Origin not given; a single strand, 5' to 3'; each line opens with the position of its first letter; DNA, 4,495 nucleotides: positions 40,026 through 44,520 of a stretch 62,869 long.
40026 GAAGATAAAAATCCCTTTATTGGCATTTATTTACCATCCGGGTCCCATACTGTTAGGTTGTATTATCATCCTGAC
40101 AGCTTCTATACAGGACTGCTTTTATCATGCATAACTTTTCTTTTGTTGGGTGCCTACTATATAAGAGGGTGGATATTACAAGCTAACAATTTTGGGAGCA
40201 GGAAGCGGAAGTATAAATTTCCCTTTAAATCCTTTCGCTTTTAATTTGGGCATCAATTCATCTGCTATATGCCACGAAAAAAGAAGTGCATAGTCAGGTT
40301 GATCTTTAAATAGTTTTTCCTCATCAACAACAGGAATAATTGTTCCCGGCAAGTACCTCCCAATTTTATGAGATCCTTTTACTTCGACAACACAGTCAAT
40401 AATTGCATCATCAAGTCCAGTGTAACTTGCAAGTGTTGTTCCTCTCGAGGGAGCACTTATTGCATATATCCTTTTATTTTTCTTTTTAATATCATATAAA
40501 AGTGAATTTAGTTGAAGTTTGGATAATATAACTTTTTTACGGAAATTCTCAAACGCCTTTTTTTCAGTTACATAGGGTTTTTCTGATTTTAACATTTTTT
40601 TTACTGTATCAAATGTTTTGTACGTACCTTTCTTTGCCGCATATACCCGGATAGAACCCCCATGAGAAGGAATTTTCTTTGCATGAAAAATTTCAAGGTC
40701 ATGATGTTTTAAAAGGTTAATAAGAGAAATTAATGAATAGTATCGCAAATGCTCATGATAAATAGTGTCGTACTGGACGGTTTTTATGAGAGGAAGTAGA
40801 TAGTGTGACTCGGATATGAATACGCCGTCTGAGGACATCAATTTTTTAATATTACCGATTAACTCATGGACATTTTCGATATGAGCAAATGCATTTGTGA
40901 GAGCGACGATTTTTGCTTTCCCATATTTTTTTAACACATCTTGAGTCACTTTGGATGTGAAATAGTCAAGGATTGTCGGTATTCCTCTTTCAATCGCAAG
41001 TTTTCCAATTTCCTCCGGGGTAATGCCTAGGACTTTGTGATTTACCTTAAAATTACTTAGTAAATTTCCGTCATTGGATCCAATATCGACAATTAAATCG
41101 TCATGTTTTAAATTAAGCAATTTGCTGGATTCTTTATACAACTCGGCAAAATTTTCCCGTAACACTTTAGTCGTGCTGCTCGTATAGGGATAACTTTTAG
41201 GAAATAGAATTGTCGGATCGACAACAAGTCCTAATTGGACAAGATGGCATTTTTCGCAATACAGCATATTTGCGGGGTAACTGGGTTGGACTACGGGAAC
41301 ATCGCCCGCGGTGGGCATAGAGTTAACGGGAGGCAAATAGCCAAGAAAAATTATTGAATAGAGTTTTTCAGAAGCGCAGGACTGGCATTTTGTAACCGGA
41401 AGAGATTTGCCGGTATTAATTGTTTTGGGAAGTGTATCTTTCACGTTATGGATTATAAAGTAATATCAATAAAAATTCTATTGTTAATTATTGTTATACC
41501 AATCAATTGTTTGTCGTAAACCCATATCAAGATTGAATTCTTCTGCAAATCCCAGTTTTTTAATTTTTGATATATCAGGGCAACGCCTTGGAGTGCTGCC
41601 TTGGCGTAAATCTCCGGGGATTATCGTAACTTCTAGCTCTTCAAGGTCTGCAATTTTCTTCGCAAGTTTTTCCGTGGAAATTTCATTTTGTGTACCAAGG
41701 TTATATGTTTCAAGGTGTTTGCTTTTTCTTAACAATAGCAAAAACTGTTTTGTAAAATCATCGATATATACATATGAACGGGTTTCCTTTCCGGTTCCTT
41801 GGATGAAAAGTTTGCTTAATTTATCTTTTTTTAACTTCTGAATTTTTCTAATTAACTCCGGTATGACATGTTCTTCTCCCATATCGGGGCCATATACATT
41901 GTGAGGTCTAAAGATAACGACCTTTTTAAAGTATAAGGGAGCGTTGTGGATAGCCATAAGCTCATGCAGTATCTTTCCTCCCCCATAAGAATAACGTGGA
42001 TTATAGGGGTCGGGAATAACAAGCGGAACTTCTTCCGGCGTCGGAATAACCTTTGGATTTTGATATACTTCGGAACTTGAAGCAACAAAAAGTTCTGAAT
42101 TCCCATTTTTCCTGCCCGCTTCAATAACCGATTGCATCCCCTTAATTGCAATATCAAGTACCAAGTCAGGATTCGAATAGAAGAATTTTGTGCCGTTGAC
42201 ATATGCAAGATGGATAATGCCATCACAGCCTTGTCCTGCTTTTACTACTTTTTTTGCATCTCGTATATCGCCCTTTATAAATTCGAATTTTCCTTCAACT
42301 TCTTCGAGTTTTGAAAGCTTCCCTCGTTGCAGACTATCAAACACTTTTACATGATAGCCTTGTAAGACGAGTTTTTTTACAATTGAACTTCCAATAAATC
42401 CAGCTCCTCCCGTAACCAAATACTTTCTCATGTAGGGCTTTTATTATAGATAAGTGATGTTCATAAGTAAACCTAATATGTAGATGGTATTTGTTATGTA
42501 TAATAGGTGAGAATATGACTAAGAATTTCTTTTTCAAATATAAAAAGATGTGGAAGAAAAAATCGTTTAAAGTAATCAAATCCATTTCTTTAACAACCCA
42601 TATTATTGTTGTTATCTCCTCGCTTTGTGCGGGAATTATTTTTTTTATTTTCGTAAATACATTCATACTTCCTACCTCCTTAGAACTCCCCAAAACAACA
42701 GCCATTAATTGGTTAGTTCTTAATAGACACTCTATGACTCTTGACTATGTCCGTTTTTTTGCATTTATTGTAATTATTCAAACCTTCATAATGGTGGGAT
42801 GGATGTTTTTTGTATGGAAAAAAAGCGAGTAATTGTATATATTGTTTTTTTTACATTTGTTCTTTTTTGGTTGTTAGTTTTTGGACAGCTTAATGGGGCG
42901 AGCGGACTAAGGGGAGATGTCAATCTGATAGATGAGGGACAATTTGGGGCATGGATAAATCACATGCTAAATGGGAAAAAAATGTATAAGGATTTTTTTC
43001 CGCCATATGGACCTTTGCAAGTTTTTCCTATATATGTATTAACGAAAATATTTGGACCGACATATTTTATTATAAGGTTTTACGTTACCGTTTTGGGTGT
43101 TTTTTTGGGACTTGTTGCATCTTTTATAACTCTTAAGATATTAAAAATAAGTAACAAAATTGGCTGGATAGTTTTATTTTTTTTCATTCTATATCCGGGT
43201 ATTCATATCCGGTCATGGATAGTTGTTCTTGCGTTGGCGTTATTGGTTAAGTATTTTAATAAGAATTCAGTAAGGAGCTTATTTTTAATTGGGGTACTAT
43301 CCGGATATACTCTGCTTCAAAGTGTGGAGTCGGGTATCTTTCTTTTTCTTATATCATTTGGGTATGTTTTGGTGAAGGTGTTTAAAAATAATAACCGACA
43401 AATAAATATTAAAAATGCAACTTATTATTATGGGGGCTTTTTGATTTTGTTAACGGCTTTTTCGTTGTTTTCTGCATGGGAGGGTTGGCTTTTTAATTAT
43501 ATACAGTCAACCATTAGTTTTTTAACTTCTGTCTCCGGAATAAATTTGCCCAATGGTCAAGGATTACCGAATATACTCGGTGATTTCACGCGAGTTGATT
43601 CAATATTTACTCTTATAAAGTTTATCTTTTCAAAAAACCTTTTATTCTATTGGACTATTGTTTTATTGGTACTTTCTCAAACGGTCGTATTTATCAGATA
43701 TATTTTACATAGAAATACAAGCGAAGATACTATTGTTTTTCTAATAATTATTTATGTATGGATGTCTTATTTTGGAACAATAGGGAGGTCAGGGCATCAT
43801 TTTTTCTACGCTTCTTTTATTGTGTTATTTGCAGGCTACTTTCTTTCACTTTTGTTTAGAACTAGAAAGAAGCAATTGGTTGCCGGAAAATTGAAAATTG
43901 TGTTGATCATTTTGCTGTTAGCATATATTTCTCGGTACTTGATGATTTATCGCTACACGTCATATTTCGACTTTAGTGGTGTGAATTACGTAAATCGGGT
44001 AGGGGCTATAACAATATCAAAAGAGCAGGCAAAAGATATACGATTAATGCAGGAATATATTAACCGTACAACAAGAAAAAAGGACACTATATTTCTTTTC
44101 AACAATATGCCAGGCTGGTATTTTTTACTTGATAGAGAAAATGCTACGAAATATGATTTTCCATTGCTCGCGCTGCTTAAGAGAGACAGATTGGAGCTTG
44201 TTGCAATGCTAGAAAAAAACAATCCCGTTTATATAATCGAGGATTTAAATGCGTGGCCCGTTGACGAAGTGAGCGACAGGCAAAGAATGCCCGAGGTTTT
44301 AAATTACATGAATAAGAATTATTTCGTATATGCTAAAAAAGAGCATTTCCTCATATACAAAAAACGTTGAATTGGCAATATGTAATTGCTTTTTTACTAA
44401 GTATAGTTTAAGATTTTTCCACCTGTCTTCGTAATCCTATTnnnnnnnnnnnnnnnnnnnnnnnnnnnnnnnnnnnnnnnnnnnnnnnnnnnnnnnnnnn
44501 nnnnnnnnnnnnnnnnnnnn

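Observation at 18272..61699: A ~43-kb glycan super-locus dominated by GT-C-like membrane enzymes and short Dpm1/GtrB-like GT2s, with no recognisable priming phosphoglycosyltransferase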

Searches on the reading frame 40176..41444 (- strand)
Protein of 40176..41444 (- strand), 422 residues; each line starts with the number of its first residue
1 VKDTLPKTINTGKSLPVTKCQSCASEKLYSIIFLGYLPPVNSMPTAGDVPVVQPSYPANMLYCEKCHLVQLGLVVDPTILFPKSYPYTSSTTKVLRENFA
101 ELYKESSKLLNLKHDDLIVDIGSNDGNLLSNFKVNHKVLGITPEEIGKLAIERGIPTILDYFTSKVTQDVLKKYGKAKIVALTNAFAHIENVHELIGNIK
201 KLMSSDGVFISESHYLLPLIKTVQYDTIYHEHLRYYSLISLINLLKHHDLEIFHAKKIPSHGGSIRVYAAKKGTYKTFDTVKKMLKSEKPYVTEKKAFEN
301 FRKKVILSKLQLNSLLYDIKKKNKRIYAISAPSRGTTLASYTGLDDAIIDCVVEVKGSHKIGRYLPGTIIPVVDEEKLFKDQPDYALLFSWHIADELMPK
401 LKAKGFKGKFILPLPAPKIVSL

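Call 4: search_protein_families(library=pfam, proteins=[window:40176-41444:-], max_evalue=0.01)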
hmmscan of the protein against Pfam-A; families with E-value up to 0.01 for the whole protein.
window:40176-41444:- (422 aa): 3 families
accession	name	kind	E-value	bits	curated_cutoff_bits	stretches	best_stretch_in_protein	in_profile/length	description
PF08484.17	Methyltransf_14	-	5.3e-40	137.3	23.5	1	259-415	1-160/160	C-methyltransferase C-terminal domain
PF08421.16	Methyltransf_13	-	2.5e-12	47.2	31.3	1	20-81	1-62/62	Putative zinc binding domain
PF13489.12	Methyltransf_23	-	4.9e-11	43.1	27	1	112-254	20-163/164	Methyltransferase domain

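Call 34: search_protein_families(library=ncbifam, proteins=[window:40176-41444:-], max_evalue=0.00001)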
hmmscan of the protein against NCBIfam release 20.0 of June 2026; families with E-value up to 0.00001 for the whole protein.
window:40176-41444:- (422 aa): 0 families

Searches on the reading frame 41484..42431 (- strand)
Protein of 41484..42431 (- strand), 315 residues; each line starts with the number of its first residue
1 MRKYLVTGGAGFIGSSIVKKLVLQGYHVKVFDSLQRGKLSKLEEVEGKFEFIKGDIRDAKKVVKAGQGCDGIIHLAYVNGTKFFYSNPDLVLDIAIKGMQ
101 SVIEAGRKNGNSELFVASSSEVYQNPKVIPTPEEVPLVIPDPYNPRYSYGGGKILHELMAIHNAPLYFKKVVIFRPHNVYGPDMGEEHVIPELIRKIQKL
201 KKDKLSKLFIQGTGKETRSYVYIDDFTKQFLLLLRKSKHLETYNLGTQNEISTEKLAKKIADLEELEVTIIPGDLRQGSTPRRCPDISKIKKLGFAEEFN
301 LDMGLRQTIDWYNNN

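Call 5: search_protein_families(library=pfam, proteins=[window:41484-42431:-], max_evalue=0.01)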
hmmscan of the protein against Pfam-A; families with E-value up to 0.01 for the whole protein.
window:41484-42431:- (315 aa): 10 families
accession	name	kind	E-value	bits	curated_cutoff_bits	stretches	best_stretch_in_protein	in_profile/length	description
PF01370.27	Epimerase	-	1e-42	146.7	20.9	1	5-246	2-240/240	NAD dependent epimerase/dehydratase family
PF16363.11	GDP_Man_Dehyd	-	1.8e-40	139.9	27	1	5-308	1-332/332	GDP-mannose 4,6 dehydratase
PF01073.25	3Beta_HSD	-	6.7e-22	78.3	22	1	5-232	1-227/280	3-beta hydroxysteroid dehydrogenase/isomerase family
PF13460.12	NAD_binding_10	-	4.6e-09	36.8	27.2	1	8-125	1-104/184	NAD(P)H-binding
PF04321.23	RmlD_sub_bind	-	4.5e-08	33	27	1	3-296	2-264/287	RmlD substrate binding domain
PF02719.21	Polysacc_synt_2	-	1.5e-06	28.1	20.2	1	5-119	2-128/293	Polysaccharide biosynthesis protein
PF00106.31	adh_short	-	3.8e-06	26.9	26.6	1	5-67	4-69/195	short chain dehydrogenase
PF08659.16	KR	-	7.9e-05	23.1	22.6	1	4-85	3-98/180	KR domain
PF07993.18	NAD_binding_4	-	0.00026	20.7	20.1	0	6-38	1-33/258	Male sterility protein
PF05368.20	NmrA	-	0.0025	17.9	27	1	5-75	6-76/298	NmrA-like family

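Call 34: search_protein_families(library=ncbifam, proteins=[window:41484-42431:-], max_evalue=0.00001)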
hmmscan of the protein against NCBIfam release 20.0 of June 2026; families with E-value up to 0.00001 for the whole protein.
window:41484-42431:- (315 aa): 25 families
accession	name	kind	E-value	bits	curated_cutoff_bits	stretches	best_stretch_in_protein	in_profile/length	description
TIGR04180.1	EDH_00030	hypoth_equivalog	2.2e-41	141.9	475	1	5-277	2-269/297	NAD-dependent 4,6-dehydratase LegB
TIGR01181.1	dTDP_gluc_dehyt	equivalog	1.1e-40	139.7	365.1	1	3-315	1-314/321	dTDP-glucose 4,6-dehydratase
TIGR01179.1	galE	equivalog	2.2e-34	118.8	262.3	1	4-314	2-327/332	UDP-glucose 4-epimerase GalE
NF047922.1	GDPFucSynFcl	equivalog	8.7e-27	94.4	500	1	3-314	4-303/308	GDP-L-fucose synthase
TIGR02197.1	heptose_epim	equivalog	7.1e-24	84.5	274.6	1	5-314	2-315/316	ADP-glyceromanno-heptose 6-epimerase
NF011728.1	PRK15181.1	equivalog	2e-20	73.1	760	1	2-313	16-338/348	Vi polysaccharide biosynthesis UDP-N-acetylglucosaminuronic acid C-4 epimerase TviC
NF007582.0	PRK10217.1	equivalog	7.7e-19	68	698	1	1-315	1-334/355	dTDP-glucose 4,6-dehydratase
NF007490.0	PRK10084.1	subfamily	3.2e-18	65.8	649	1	3-315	2-337/361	dTDP-glucose 4,6-dehydratase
NF042423.1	oxyalk_red_Shew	equivalog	4.7e-18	65.3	580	1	2-205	9-195/331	2-alkyl-3-oxoalkanoate reductase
NF042422.1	oxyalk_red_OleD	equivalog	8.5e-18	64.8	580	1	3-229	2-210/329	2-alkyl-3-oxoalkanoate reductase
TIGR03466.1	HpnA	hypoth_equivalog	2e-17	63.1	367.65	1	3-262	2-244/327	hopanoid-associated sugar epimerase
NF008872.0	PRK11908.1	equivalog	2.6e-14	53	294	1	1-263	1-270/349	bifunctional UDP-4-keto-pentose/UDP-xylose synthase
NF007956.0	PRK10675.1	subfamily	1.2e-13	51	394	1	4-159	3-164/338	UDP-glucose 4-epimerase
NF008360.0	PRK11150.1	equivalog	4.8e-12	45.7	452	1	168-314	159-308/310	ADP-glyceromanno-heptose 6-epimerase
NF043036.1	ErythonDh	equivalog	1.1e-11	44.5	325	1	4-159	3-159/321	D-erythronate dehydrogenase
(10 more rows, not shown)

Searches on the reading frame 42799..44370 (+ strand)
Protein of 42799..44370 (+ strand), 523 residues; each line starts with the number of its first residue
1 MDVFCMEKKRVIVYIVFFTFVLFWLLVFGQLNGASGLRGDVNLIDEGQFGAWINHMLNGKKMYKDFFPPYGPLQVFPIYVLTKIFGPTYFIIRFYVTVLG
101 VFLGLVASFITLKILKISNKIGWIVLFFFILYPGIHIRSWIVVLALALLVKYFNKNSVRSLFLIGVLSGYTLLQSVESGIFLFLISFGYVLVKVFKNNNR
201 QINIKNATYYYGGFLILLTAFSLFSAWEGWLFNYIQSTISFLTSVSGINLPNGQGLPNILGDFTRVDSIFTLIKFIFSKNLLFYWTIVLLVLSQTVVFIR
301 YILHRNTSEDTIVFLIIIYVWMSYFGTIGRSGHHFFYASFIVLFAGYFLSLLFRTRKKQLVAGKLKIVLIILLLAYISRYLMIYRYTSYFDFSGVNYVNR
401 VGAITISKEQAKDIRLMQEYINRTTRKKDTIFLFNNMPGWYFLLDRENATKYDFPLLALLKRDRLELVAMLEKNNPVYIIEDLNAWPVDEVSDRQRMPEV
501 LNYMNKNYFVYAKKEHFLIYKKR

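Call 5: search_protein_families(library=pfam, proteins=[window:42799-44370:+], max_evalue=0.01)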
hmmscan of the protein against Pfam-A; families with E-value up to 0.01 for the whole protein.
window:42799-44370:+ (523 aa): 0 families

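Call 13: search_protein_families(library=ncbifam, proteins=[window:42799-44370:+], max_evalue=0.01)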
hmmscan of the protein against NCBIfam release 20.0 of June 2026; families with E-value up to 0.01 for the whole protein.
window:42799-44370:+ (523 aa): 0 families

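Call 18: find_homologous_proteins(query=window:42799-44370:+, max_evalue=0.001)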
Query window:42799-44370:+ (523 aa): 16 proteins with E <= 0.001 among 8000 candidates.
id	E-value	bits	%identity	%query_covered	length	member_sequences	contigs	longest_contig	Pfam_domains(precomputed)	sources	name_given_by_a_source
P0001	0.0e+0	1149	100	100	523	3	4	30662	-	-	-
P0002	3.1e-185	635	56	99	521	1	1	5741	-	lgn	-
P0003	3.9e-185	635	56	99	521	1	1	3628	-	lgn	-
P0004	2.0e-181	622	56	95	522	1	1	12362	-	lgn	-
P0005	3.5e-175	602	53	99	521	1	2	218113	-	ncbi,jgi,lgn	-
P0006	1.1e-169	584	51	99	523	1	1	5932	-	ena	-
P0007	2.2e-138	481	45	99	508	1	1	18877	-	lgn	-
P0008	2.1e-136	474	45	99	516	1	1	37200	-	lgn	-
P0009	7.4e-136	472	46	99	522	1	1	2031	-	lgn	-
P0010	8.1e-135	469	44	99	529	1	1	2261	-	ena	-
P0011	1.5e-123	432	42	96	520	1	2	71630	-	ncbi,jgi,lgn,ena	-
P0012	2.6e-119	418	41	99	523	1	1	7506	-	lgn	-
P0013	1.3e-115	405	40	99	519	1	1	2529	-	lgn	-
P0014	1.3e-110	389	41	92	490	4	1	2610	-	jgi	-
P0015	9.4e-98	346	39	94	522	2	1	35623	-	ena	-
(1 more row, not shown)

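Call 25: find_encoding_contigs(protein=P0005, flank=10000, max_places=2)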
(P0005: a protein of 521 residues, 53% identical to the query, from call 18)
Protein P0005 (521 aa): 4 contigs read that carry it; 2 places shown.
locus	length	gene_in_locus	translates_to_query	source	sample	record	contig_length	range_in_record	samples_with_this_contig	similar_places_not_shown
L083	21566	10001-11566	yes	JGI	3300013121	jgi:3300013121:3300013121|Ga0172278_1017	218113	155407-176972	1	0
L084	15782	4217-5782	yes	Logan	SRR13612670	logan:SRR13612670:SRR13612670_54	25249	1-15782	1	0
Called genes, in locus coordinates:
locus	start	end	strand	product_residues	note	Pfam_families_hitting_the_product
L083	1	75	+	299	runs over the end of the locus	PF00535:Glycos_transf_2, PF13641:Glyco_tranf_2_3, PF13632:Glyco_trans_2_3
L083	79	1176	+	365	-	PF13439:Glyco_transf_4, PF00534:Glycos_transf_1, PF13692:Glyco_trans_1_4, PF13524:Glyco_trans_1_2 (weak)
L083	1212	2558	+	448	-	PF00657:Lipase_GDSL (weak), PF13472:Lipase_GDSL_2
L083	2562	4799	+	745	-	PF00535:Glycos_transf_2, PF13641:Glyco_tranf_2_3, PF10111:Glyco_tranf_2_2 (weak), PF13231:PMT_2 (weak)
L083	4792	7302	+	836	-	-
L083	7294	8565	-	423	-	PF08421:Methyltransf_13, PF13489:Methyltransf_23, PF08484:Methyltransf_14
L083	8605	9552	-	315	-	PF00106:adh_short (weak), PF01073:3Beta_HSD, PF01370:Epimerase, PF02719:Polysacc_synt_2 (weak), PF04321:RmlD_sub_bind (weak), PF08659:KR (weak), PF13460:NAD_binding_10, PF16363:GDP_Man_Dehyd, +1 more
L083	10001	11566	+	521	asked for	-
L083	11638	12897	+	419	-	PF03446:NAD_binding_2, PF03721:UDPG_MGDP_dh_N, PF03807:F420_oxidored (faint), PF00984:UDPG_MGDP_dh, PF03720:UDPG_MGDP_dh_C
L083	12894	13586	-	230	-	PF00535:Glycos_transf_2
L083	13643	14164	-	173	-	PF00132:Hexapep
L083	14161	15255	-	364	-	PF01041:DegT_DnrJ_EryC1, PF00266:Aminotran_5, PF00155:Aminotran_1_2, PF01053:Cys_Met_Meta_PP, PF01212:Beta_elim_lyase (weak)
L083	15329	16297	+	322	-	PF01073:3Beta_HSD, PF01370:Epimerase, PF02719:Polysacc_synt_2 (faint), PF04321:RmlD_sub_bind (faint), PF16363:GDP_Man_Dehyd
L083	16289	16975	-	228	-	PF00535:Glycos_transf_2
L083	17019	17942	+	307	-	PF01073:3Beta_HSD (weak), PF01370:Epimerase, PF02719:Polysacc_synt_2 (faint), PF04321:RmlD_sub_bind, PF05368:NmrA (faint), PF16363:GDP_Man_Dehyd, PF07993:NAD_binding_4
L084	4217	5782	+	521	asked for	-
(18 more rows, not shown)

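Call 35: predict_structure(alignment_id=A1)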
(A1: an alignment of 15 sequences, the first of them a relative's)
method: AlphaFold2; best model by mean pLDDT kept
length: 523 residues; sequences in the alignment: 15
mean_pLDDT: 75.6   pTM: 0.78
mean pLDDT of the five models: 75.6, 74.4, 73.0, 72.3, 72.2
residues with pLDDT >= 90: 110; 70-90: 253; 50-70: 117; < 50: 43
segments of 3 or more residues with pLDDT < 50: 1-6, 246-254, 386-407, 488-490
pLDDT, mean of each block of 10 residues (from residue 1): 48 87 85 64 67 73 57 82 79 82 92 89 86 81 95 93 96 86 94 85 93 95 83 72 48 50 64 67 78 87 85 94 68 69 89 64 68 75 50 26 40 77 83 70 70 60 81 86 62 73 92 89 91
secondary structure, 60 per line:
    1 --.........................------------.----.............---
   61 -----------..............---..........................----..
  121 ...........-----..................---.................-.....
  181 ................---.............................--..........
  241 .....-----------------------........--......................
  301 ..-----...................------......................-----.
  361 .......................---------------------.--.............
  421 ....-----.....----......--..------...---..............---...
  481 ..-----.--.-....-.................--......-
elements in order: H3-27 H45-57 H72-85 H89-114 H119-131 H137-154 H158-174 H176-196 H200-228 H231-245 H269-276 H279-302 H308-326 H333-354 H360-383 H408-424 E430-434 H439-444 H461-474 E478-482 H493-496 H498-507 E508-514 E517-522

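Call 39: fold_search(model_id=the predicted structure, library=pdb)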
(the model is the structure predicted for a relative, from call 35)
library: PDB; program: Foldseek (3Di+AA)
matches with E <= 10: 215; with E <= 0.001: 20
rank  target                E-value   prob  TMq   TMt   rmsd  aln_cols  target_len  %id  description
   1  8b6l_I                3.0e-06  1.00  0.53  0.42  13.2       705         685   12  Subtomogram average of the human Sec61-TRAP-OSTA-translocon (released 2022-12-07)
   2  6ezn_F                3.3e-06  1.00  0.50  0.42  13.8       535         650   11  Cryo-EM structure of the yeast oligosaccharyltransferase (OST) complex (released 2018-01-17)
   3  9n9j_I                8.2e-06  1.00  0.51  0.40  15.4       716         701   12  Structure of a GRP94 folding intermediate engaged with a CCDC134- and FKBP11-bound secretory translocon (released 2025-11-19)
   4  8agb_A                1.4e-05  1.00  0.55  0.46  12.9       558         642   11  Structure of yeast oligosaccharylransferase complex with lipid-linked oligosaccharide bound (released 2022-12-07)
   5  8age_A                1.4e-05  1.00  0.54  0.45  11.5       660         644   12  Structure of yeast oligosaccharylransferase complex with acceptor peptide bound (released 2022-12-07)
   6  8pn9_A                1.4e-05  1.00  0.53  0.44  11.1       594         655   12  Structure of human oligosaccharyltransferase OST-A complex bound to NGI-1 (released 2024-05-08)
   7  6s7t_A                3.2e-05  1.00  0.53  0.42  11.6       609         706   10  Cryo-EM structure of human oligosaccharyltransferase complex OST-B (released 2019-12-18)
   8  8agc_A                3.4e-05  1.00  0.51  0.40  13.2       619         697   12  Structure of yeast oligosaccharylransferase complex with lipid-linked oligosaccharide and non-acceptor peptide bound (released 2022-12-07)
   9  6c26_A                3.9e-05  1.00  0.54  0.46  14.7       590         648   10  The Cryo-EM structure of a eukaryotic oligosaccharyl transferase complex (released 2018-01-31)
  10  6ftg_5                6.2e-05  1.00  0.52  0.44  17.1       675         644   12  Subtomogram average of OST-containing ribosome-translocon complexes from canine rough microsomal membranes (released 2018-03-21)
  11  7oci_F                7.3e-05  1.00  0.51  0.44  13.1       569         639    9  Cryo-EM structure of yeast Ost6p containing oligosaccharyltransferase complex (released 2022-02-16)
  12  6s7o_A                8.7e-05  1.00  0.51  0.42  12.8       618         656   11  Cryo-EM structure of human oligosaccharyltransferase complex OST-A (released 2019-12-18)
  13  8if8_B                8.7e-05  1.00  0.44  0.39   9.8       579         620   12  Arabinosyltransferase AftA (released 2023-05-31)
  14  7zli_A                9.8e-05  1.00  0.53  0.44  12.4       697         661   10  Cryo-EM structure of C-mannosyltransferase CeDPY19, in complex with Dol25-P-Man and bound to CMT2-Fab and anti-Fab nan (released 2023-01-11)
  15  6gxc_A                1.0e-04  1.00  0.50  0.39  10.2       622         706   14  Bacterial oligosaccharyltransferase PglB in complex with an inhibitory peptide and a reactive lipid-linked oligosaccha (released 2018-11-14)
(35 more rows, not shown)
